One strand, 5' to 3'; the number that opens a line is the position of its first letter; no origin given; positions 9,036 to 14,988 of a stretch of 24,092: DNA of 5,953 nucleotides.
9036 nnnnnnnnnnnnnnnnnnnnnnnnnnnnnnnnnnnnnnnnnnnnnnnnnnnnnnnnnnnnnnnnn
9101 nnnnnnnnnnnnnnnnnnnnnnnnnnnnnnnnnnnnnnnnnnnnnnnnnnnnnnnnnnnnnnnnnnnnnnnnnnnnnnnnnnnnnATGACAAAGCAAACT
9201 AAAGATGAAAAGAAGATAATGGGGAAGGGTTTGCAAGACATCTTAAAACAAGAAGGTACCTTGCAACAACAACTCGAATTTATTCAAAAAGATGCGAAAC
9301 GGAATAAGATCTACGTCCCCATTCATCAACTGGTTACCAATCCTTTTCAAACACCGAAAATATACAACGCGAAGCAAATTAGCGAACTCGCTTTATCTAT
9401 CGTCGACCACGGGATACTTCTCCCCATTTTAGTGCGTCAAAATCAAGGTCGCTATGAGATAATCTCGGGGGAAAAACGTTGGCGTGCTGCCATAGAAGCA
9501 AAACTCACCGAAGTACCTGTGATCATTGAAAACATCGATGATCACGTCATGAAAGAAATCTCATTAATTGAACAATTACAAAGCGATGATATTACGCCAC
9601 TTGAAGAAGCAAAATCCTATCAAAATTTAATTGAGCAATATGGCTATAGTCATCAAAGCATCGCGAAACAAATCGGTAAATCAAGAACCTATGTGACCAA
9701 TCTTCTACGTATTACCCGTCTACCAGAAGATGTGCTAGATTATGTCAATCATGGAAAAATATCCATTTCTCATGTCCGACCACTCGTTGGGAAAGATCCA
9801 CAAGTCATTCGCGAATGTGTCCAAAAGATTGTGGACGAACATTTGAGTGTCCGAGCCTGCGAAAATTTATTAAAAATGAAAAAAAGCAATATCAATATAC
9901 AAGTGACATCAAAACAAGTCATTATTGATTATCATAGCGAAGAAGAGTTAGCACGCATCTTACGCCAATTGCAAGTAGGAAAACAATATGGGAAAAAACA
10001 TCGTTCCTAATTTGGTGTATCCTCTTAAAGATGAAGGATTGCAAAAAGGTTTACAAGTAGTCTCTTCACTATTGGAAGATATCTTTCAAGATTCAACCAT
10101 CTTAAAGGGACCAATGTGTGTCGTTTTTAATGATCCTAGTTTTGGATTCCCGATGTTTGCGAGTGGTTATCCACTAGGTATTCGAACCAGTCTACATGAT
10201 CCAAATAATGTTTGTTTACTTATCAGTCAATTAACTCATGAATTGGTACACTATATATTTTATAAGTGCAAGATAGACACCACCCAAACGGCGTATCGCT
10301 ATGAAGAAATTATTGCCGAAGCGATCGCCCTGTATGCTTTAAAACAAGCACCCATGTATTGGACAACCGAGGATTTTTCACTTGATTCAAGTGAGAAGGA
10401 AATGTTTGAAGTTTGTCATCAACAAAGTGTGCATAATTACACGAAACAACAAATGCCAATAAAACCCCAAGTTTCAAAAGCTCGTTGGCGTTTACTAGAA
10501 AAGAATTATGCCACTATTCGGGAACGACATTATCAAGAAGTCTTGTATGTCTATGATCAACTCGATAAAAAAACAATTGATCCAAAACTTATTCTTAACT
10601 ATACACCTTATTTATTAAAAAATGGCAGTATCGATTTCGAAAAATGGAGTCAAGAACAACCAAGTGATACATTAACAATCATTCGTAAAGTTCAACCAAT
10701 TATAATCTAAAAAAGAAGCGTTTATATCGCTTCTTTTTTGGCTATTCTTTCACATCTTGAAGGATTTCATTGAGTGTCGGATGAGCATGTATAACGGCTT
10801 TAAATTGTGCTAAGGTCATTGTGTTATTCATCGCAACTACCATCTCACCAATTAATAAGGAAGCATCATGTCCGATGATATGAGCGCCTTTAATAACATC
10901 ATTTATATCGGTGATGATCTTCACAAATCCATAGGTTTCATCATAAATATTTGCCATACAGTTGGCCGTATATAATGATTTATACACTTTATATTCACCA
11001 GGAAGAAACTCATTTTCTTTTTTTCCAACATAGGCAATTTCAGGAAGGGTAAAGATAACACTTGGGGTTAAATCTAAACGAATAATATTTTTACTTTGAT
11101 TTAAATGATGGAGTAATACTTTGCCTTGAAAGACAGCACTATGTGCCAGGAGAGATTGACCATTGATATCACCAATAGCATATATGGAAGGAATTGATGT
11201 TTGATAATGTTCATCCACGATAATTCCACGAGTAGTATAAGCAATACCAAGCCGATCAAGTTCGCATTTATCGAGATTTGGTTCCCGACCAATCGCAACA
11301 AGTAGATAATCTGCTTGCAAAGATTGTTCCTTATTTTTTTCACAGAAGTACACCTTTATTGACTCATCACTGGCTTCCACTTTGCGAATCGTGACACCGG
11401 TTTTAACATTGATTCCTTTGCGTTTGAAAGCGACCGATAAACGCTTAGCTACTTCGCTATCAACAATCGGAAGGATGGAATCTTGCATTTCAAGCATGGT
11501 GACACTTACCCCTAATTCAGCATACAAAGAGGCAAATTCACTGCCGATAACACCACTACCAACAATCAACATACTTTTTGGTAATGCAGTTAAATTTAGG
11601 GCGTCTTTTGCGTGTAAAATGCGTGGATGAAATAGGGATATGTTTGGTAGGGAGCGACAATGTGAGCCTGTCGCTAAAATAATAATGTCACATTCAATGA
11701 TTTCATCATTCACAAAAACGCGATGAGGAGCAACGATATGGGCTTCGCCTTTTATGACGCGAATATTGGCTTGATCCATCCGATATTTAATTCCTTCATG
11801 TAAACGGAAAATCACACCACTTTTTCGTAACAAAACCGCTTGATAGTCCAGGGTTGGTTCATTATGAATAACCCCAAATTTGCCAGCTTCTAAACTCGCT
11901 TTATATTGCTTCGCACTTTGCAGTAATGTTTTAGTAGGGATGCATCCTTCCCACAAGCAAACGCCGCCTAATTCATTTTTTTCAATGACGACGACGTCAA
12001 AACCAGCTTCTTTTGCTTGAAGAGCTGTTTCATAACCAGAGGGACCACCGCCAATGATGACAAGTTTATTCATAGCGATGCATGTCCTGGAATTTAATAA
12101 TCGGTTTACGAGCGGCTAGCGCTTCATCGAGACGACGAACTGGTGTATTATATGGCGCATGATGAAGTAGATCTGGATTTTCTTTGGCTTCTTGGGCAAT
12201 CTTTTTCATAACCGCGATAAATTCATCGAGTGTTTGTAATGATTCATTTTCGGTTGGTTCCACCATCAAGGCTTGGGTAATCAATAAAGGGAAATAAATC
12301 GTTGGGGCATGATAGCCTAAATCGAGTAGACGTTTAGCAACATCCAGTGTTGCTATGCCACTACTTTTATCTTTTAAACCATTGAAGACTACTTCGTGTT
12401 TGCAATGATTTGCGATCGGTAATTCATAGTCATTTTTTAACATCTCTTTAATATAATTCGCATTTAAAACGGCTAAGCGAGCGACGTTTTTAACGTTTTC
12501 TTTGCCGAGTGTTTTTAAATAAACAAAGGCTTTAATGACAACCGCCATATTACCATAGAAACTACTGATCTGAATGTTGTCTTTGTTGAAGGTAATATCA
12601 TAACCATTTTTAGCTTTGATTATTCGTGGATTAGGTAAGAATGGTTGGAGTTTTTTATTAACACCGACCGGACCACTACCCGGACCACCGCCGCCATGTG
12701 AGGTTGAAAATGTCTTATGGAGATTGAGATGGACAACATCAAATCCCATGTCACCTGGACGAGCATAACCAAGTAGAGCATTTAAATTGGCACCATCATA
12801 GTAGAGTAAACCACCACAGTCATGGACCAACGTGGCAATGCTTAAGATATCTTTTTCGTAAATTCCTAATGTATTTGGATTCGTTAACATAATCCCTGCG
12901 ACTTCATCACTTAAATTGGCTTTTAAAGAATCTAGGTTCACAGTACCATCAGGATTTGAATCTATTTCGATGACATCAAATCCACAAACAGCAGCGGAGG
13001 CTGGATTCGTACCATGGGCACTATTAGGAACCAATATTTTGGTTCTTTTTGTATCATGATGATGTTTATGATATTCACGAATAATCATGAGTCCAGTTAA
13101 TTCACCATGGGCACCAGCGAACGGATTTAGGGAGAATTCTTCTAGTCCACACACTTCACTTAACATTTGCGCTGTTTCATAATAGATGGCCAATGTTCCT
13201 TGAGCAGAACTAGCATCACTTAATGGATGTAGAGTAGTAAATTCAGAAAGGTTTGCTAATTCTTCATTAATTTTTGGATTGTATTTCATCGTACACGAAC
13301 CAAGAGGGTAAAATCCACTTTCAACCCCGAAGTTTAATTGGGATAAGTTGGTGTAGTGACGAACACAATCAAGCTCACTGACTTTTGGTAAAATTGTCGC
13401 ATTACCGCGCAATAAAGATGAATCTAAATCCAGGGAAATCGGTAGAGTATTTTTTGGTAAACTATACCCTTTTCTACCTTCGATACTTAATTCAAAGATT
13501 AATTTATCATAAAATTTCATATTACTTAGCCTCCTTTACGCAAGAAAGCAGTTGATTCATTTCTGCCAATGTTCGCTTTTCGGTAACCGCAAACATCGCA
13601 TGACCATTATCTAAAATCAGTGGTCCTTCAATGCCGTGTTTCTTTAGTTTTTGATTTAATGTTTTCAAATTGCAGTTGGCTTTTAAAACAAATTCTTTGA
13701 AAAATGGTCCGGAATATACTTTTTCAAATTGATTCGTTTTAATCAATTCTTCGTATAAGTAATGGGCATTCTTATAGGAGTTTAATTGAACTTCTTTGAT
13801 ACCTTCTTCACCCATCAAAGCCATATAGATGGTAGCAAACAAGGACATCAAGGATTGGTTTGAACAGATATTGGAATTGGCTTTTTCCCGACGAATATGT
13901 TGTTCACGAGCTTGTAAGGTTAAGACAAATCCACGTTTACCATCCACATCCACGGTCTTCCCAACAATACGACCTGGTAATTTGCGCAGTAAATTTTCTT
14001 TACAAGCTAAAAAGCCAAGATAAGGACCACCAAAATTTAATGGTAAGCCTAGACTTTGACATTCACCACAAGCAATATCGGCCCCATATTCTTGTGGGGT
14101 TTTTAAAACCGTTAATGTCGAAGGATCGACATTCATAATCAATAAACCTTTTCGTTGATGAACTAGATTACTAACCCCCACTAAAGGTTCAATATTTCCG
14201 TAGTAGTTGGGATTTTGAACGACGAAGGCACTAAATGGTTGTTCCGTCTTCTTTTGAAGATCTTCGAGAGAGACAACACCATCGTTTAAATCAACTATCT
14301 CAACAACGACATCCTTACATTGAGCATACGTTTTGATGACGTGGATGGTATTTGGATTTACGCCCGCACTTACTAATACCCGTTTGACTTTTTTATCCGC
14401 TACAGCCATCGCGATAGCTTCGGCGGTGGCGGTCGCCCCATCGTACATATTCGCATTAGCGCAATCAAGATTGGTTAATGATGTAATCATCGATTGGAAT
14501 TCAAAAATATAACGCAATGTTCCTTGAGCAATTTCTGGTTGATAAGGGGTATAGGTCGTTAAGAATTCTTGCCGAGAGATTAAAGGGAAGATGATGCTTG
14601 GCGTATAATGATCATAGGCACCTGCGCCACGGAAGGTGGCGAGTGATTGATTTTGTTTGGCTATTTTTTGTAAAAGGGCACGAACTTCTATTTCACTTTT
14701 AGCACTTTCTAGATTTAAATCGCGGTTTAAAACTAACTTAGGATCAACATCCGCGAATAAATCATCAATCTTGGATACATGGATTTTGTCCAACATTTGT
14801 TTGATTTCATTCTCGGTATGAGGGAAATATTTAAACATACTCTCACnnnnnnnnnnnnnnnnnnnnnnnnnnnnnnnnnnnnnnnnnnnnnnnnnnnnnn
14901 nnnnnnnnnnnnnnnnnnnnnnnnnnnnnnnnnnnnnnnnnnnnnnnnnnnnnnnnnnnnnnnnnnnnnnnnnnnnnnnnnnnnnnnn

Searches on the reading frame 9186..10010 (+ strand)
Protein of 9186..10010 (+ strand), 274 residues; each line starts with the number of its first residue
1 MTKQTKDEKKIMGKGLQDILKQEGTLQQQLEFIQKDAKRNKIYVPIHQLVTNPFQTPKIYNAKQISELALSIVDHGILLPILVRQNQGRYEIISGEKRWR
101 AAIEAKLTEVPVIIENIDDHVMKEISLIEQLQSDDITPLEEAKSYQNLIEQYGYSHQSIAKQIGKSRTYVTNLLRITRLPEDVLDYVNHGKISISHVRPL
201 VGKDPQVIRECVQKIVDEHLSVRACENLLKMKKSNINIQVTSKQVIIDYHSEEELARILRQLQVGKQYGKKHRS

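Call 11: search_protein_families(library=pfam, proteins=[window:9186-10010:+], max_evalue=0.001)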
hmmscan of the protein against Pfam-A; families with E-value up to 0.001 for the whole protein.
window:9186-10010:+ (274 aa): 2 families
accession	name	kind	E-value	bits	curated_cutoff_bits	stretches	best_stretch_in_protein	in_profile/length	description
PF17762.8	HTH_ParB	-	1.7e-29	102.4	22.6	1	135-233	2-101/102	ParB HTH domain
PF02195.25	ParB_N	-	7.1e-26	90.5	26.3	1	44-132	6-95/95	ParB N-terminal domain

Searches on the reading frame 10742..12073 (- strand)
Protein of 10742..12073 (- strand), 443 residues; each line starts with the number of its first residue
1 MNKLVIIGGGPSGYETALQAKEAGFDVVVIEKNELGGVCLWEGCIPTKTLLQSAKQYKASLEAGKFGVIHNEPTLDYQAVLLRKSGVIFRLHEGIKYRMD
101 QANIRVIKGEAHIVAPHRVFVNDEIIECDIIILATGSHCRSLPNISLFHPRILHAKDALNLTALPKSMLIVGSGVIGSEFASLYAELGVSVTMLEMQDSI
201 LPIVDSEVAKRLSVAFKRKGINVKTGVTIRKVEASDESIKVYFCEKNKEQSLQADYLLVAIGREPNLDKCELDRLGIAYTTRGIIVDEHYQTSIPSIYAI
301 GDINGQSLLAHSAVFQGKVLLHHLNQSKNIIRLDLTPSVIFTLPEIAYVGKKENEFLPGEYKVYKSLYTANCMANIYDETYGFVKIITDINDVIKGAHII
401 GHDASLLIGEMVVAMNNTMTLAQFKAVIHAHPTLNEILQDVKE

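Call 10: search_protein_families(library=pfam, proteins=[window:10742-12073:-], max_evalue=0.001)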
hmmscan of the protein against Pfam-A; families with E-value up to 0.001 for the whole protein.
window:10742-12073:- (443 aa): 14 families
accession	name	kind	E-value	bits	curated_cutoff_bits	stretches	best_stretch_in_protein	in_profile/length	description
PF07992.20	Pyr_redox_2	-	1.7e-67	228.3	26.1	1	3-317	2-291/291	Pyridine nucleotide-disulphide oxidoreductase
PF02852.28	Pyr_redox_dim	-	9.6e-26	90.6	25.3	1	336-439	1-107/110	Pyridine nucleotide-disulphide oxidoreductase, dimerisation domain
PF00070.33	Pyr_redox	-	3.5e-22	79.1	22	1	168-238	2-72/82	Pyridine nucleotide-disulphide oxidoreductase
PF13738.12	Pyr_redox_3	-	2.9e-15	56.7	30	1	5-301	1-305/305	Pyridine nucleotide-disulphide oxidoreductase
PF01266.30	DAO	-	2.8e-10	40.7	27.9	1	4-36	2-35/353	FAD dependent oxidoreductase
PF13450.12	NAD_binding_8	-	5.8e-10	39.7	21.9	1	6-39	1-35/68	NAD(P)-binding Rossmann-like domain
PF01134.28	GIDA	-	6.3e-09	35.8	22.1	1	4-145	2-158/391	Glucose inhibited division protein A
PF03486.20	HI0933_like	-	8.2e-09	35.7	50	1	3-34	2-33/244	HI0933-like protein Rossmann domain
PF01262.27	AlaDh_PNT_C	-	3.1e-08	33.7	23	0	165-214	28-78/214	Alanine dehydrogenase/PNT, C-terminal domain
PF00890.30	FAD_binding_2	-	4.7e-07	29.8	20.4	1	4-35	2-33/414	FAD binding domain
PF01494.25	FAD_binding_3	-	7.8e-07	29.1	22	0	4-33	4-33/349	FAD binding domain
PF02737.24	3HCDH_N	-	3.2e-06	27.6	22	1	170-231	4-66/180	3-hydroxyacyl-CoA dehydrogenase, NAD binding domain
PF12831.13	FAD_oxidored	-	1e-05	25.5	27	1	4-39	2-38/416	FAD dependent oxidoreductase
PF13478.12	XdhC_C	-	0.00053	20.9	29.7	0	4-34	1-31/125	XdhC Rossmann domain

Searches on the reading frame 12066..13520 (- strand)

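Call 10: search_protein_families(library=pfam, proteins=[window:12066-13520:-], max_evalue=0.001)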
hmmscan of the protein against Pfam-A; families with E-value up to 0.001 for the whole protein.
window:12066-13520:- (484 aa): 3 families
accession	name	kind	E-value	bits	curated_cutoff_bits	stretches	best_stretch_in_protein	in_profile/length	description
PF21478.3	GcvP2_C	-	7.7e-26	90.8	27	1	348-447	3-104/122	Glycine dehydrogenase, C-terminal domain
PF02347.22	GDC-P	-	2.3e-10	40.4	26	1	47-387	47-387/429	Glycine cleavage system P-protein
PF00266.25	Aminotran_5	-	0.00016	21.2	21.5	1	146-319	77-249/371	Aminotransferase class-V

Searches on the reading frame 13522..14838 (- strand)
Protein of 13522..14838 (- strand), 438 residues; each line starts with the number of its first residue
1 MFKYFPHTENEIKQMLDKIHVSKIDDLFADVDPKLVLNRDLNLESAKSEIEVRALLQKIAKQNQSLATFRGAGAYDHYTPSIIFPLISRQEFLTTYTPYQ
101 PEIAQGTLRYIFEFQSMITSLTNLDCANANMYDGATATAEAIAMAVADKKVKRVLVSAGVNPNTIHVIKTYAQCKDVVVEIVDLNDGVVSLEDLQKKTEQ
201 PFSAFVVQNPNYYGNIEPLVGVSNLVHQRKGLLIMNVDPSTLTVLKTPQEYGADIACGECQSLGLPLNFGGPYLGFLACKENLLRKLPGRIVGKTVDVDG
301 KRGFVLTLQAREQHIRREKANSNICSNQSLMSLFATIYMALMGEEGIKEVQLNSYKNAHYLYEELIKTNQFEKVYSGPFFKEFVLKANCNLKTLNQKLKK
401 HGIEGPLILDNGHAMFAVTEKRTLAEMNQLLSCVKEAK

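Call 10: search_protein_families(library=pfam, proteins=[window:13522-14838:-], max_evalue=0.001)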
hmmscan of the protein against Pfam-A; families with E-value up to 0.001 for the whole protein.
window:13522-14838:- (438 aa): 1 family
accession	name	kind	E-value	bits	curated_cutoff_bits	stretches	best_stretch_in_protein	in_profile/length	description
PF02347.22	GDC-P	-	3.8e-128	428.5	26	1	3-432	2-427/429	Glycine cleavage system P-protein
